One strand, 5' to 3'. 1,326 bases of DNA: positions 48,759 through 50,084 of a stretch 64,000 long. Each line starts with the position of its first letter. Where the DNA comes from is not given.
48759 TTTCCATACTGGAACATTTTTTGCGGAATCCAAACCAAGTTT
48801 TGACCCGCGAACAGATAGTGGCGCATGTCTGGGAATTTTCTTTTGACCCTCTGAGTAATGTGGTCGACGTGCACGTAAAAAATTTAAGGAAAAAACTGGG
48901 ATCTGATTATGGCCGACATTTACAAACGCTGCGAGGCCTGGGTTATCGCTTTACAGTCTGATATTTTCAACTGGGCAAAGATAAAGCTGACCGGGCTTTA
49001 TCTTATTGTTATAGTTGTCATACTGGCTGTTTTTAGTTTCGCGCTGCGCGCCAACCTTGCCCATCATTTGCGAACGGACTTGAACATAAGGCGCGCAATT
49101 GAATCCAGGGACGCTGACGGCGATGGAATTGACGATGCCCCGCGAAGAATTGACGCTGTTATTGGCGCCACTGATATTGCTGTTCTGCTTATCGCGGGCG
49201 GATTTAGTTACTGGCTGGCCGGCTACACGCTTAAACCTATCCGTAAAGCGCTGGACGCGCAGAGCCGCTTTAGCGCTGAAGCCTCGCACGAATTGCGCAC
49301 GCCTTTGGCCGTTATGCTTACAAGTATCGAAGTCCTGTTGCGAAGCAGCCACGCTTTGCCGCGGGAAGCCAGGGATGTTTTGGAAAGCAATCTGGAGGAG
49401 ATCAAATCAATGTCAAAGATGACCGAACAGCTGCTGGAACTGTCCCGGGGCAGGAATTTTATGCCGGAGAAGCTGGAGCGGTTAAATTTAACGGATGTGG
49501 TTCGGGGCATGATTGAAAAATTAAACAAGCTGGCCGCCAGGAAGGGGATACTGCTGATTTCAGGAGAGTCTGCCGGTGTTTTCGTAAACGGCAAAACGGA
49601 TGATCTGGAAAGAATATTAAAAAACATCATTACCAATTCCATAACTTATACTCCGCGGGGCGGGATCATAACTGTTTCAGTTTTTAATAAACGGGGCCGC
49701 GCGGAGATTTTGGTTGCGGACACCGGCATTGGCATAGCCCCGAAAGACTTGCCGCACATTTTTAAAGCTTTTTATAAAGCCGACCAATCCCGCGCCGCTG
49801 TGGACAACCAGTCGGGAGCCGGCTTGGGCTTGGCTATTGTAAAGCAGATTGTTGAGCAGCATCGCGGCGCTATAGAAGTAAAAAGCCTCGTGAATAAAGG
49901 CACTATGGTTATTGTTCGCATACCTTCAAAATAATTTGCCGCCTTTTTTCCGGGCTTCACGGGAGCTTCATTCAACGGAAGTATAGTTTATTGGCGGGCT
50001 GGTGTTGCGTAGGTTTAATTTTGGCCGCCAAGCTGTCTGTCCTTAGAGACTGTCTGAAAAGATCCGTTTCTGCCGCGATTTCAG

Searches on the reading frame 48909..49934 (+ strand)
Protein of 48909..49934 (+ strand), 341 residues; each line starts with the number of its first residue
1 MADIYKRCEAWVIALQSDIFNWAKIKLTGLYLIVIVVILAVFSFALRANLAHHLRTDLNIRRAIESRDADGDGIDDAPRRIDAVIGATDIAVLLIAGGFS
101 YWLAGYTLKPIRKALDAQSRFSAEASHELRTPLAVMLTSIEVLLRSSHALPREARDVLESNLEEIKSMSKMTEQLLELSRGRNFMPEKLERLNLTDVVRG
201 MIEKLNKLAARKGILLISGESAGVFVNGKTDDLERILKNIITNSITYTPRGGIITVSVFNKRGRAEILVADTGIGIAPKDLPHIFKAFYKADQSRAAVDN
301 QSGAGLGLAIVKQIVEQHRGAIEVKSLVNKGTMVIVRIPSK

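Call 29: search_protein_families(library=pfam, proteins=[window:48909-49934:+], max_evalue=0.001)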
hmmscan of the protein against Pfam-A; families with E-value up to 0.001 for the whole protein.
window:48909-49934:+ (341 aa): 4 families
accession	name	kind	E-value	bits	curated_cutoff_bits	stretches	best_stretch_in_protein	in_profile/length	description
PF02518.31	HATPase_c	-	2.7e-26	92.6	26.4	1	229-340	2-109/111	Histidine kinase-, DNA gyrase B-, and HSP90-like ATPase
PF00512.31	HisKA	-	9.8e-16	58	26.9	1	117-182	1-64/66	His Kinase A (phospho-acceptor) domain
PF13581.12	HATPase_c_2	-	0.00015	22.2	27.4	1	230-337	29-126/127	Histidine kinase-like ATPase domain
PF13589.12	HATPase_c_3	-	0.00022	21.7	25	1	233-309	3-80/137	Histidine kinase-, DNA gyrase B-, and HSP90-like ATPase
